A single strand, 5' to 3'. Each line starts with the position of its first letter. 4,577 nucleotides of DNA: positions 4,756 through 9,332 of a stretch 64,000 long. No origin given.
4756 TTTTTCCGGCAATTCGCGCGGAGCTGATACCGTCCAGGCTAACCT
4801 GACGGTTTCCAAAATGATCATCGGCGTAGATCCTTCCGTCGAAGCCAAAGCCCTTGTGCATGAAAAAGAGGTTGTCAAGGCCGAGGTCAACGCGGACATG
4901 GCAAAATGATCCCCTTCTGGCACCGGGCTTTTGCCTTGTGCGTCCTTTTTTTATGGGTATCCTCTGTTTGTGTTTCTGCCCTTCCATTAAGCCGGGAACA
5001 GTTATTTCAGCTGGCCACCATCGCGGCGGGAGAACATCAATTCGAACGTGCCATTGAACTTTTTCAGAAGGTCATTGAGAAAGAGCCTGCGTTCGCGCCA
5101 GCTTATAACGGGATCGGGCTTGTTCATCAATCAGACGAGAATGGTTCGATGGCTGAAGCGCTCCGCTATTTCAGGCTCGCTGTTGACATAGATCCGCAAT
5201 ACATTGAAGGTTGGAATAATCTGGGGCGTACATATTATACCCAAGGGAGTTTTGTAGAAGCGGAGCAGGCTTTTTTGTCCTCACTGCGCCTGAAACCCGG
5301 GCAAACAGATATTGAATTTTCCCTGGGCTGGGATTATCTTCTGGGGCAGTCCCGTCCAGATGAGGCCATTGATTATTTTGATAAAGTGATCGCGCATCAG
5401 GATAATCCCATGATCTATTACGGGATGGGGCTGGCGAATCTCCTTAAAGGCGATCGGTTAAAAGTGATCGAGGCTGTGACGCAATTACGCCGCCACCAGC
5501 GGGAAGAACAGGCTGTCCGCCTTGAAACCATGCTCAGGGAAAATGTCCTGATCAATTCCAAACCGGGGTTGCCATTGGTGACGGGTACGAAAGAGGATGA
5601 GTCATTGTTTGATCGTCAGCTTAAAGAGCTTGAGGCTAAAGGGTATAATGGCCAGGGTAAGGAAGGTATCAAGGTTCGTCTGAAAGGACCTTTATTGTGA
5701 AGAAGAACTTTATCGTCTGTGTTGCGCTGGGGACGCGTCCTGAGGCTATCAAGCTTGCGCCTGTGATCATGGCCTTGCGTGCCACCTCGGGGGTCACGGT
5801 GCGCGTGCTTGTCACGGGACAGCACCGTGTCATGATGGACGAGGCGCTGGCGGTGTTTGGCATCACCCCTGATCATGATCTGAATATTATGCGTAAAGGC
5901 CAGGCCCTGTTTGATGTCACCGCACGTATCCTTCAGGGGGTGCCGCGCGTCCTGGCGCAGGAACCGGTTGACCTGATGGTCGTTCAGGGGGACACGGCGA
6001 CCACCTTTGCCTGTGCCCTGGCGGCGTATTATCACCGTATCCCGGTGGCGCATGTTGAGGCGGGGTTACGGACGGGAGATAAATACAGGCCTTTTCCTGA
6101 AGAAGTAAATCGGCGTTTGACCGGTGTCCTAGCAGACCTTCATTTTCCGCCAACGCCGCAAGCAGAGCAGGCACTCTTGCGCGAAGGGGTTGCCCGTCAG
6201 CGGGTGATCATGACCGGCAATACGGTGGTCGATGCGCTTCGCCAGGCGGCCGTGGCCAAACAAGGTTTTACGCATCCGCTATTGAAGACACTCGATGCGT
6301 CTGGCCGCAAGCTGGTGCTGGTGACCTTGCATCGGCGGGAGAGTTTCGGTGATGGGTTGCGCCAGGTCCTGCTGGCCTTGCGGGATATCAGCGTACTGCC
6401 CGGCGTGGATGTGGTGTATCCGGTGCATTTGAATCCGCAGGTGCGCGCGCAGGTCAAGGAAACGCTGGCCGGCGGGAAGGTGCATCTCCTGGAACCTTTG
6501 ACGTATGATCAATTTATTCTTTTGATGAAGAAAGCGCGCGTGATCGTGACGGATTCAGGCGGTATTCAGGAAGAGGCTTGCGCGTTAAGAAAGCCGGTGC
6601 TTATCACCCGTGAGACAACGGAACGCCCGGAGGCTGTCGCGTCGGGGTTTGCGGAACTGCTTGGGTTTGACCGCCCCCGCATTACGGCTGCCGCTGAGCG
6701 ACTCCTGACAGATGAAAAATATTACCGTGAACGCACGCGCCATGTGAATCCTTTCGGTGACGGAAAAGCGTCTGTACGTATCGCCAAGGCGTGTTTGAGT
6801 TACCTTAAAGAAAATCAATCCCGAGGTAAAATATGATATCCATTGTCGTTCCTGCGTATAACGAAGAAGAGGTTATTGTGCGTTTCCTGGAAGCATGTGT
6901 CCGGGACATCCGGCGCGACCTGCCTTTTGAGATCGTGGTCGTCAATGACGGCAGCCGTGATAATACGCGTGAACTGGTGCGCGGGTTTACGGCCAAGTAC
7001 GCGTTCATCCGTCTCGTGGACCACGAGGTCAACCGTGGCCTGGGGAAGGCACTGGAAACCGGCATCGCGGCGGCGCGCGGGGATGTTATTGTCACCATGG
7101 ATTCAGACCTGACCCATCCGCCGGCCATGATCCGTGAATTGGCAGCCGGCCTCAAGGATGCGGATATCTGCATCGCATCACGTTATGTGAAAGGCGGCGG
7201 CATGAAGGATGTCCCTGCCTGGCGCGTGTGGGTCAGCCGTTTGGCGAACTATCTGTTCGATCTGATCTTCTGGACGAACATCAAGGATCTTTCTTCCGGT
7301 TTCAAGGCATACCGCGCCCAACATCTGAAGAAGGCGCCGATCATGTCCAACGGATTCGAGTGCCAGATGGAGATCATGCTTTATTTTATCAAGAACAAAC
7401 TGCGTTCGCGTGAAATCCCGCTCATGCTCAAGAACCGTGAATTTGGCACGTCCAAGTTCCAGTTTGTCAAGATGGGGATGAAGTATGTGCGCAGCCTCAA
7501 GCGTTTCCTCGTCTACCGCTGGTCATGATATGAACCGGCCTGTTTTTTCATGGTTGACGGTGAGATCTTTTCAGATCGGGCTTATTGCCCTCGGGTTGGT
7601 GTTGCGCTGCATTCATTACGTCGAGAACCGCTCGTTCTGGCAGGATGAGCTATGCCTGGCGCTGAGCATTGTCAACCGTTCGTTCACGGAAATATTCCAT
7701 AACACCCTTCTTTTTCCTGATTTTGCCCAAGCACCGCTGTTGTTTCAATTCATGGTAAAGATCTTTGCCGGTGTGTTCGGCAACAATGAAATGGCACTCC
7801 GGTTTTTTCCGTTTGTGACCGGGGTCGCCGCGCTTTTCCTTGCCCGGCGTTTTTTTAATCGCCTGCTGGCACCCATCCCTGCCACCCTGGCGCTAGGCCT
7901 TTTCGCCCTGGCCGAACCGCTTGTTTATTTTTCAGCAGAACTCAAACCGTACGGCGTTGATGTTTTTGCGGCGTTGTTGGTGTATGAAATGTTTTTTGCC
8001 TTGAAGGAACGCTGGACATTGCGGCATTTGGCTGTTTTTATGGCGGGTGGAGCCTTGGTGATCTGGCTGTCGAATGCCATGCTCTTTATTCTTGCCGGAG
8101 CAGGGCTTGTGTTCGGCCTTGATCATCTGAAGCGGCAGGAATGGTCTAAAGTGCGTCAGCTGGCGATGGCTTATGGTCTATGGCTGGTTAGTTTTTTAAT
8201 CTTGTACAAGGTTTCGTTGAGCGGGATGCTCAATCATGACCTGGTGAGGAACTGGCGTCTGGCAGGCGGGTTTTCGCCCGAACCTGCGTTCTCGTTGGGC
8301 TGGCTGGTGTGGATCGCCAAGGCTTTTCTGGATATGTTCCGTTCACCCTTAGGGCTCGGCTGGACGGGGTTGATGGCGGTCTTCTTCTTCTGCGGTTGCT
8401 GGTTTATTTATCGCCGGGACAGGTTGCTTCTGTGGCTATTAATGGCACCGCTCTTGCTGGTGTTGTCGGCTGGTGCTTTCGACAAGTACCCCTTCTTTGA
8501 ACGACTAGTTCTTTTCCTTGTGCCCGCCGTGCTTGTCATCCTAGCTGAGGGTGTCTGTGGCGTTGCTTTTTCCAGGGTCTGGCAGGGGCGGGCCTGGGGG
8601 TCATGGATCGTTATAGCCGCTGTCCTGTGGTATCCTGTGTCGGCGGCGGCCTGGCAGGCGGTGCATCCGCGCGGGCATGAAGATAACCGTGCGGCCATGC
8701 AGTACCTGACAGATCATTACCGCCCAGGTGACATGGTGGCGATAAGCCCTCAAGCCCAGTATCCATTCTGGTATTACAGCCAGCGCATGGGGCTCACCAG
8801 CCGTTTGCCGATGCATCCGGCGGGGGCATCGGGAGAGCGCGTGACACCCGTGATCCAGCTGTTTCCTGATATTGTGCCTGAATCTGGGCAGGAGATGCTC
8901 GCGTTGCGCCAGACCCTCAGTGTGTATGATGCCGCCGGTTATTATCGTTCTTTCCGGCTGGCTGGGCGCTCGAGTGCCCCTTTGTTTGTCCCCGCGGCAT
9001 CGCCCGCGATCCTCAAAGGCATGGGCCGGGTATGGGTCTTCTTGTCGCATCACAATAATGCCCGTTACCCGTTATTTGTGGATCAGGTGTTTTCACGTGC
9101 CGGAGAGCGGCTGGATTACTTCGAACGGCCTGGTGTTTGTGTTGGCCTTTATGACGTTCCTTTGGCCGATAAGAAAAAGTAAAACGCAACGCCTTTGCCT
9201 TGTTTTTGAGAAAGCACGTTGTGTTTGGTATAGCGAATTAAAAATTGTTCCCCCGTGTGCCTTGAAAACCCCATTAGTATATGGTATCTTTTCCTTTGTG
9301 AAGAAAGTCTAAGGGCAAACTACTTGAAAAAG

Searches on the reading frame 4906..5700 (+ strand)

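Call 7: search_protein_families(library=pfam, proteins=[window:4906-5700:+], max_evalue=0.01)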
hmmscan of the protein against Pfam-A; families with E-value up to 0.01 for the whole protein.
window:4906-5700:+ (264 aa): 17 families
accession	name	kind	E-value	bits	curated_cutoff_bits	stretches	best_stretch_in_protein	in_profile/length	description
PF00515.34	TPR_1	-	9.9e-19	66.8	27.8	1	101-131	2-32/34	Tetratricopeptide repeat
PF07719.23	TPR_2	-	1.5e-18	65.7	27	2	101-132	2-33/34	Tetratricopeptide repeat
PF13432.12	TPR_16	-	1.7e-16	60.8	32.7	1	35-99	2-64/65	Tetratricopeptide repeat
PF13414.12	TPR_11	-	7.5e-15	54.8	26.8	2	79-114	7-42/42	TPR repeat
PF14559.12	TPR_19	-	2.6e-13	50.5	25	1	79-131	4-56/68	Tetratricopeptide repeat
PF13181.12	TPR_8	-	4e-12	45.7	25.7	0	101-131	2-32/34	Tetratricopeptide repeat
PF13428.12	TPR_14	-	1.4e-11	44.3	23.5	0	78-108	13-43/44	Tetratricopeptide repeat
PF13431.12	TPR_17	-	1.8e-11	43.8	24.4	1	89-121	2-34/34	Tetratricopeptide repeat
PF13424.12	TPR_12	-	4.7e-11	43.2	30.1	2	65-130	4-75/77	Tetratricopeptide repeat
PF13374.12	TPR_10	-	6.7e-08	32.7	27.5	0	104-128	6-30/42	Tetratricopeptide repeat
PF13176.12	TPR_7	-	1e-07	31.9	27.9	0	103-135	2-34/36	Tetratricopeptide repeat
PF23914.1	TPR_CcmH_CycH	-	2.1e-06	28.1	42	1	90-141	40-91/158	Cytochrome c-type biogenesis protein H TPR domain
PF13174.12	TPR_6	-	3.6e-05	24.6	26.3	0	33-61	3-31/33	Tetratricopeptide repeat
PF24575.1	TPR_Slam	-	0.00018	22.3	35.2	0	35-65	52-82/104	Surface lipoprotein assembly modifier, N-terminal TPR repeats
PF13371.12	TPR_9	-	0.00026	21.4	35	0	80-137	9-66/73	Tetratricopeptide repeat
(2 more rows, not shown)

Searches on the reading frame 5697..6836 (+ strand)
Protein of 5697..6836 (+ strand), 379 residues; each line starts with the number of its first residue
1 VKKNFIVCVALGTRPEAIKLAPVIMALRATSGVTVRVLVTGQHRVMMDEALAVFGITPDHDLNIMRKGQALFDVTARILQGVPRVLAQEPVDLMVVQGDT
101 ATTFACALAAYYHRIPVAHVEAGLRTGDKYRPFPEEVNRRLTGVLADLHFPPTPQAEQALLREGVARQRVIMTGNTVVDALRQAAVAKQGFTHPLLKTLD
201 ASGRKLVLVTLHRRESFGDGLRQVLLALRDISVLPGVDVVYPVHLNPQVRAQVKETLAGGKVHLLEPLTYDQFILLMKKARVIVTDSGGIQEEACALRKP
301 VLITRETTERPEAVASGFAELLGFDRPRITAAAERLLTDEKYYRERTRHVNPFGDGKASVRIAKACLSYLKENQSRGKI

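Call 7: search_protein_families(library=pfam, proteins=[window:5697-6836:+], max_evalue=0.01)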
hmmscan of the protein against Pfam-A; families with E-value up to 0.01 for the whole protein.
window:5697-6836:+ (379 aa): 2 families
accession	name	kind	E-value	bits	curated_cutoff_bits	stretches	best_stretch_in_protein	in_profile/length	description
PF02350.25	Epimerase_2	-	2.4e-107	359.2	30.6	1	26-365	2-345/347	UDP-N-acetylglucosamine 2-epimerase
PF13579.12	Glyco_trans_4_4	-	1.4e-05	25.9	29.7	1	30-175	16-157/158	Glycosyl transferase 4-like domain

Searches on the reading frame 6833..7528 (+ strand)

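Call 7: search_protein_families(library=pfam, proteins=[window:6833-7528:+], max_evalue=0.01)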
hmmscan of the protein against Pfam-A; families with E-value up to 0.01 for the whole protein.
window:6833-7528:+ (231 aa): 4 families
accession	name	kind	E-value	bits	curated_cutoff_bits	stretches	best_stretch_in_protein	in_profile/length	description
PF00535.33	Glycos_transf_2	-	5.7e-36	124.4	23.3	1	3-166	1-165/168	Glycosyl transferase family 2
PF13641.12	Glyco_tranf_2_3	-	8.1e-11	42.8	27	1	2-112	3-116/230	Glycosyltransferase like family 2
PF10111.15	Glyco_tranf_2_2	-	4.4e-05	23.5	27.3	1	3-99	1-98/276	Glycosyltransferase like family 2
PF13506.12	Glyco_transf_21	-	0.0017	18.3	21.7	1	74-114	22-62/174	Glycosyl transferase family 21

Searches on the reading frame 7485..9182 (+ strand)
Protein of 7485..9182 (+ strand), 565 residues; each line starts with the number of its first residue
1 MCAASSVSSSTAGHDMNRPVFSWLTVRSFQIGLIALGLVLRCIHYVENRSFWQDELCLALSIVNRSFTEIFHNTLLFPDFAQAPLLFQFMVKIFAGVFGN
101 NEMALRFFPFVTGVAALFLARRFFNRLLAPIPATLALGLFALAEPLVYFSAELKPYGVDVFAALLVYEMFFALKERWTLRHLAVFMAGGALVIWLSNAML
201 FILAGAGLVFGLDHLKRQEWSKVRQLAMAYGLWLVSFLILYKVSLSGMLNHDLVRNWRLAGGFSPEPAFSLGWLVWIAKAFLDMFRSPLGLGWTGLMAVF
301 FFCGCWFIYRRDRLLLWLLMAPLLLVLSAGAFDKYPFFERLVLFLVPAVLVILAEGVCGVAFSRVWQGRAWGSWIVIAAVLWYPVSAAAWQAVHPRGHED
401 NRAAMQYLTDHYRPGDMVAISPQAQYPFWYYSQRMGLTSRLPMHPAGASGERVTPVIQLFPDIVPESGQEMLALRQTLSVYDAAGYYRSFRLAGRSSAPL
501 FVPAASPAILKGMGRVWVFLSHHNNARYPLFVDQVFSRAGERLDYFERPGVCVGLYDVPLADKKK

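Call 7: search_protein_families(library=pfam, proteins=[window:7485-9182:+], max_evalue=0.01)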
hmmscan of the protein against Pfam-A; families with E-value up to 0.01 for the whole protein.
window:7485-9182:+ (565 aa): 1 family
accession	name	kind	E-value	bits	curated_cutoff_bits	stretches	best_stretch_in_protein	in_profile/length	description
PF13231.12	PMT_2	-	0.00011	22.9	26.1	1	84-236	3-155/160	Dolichyl-phosphate-mannose-protein mannosyltransferase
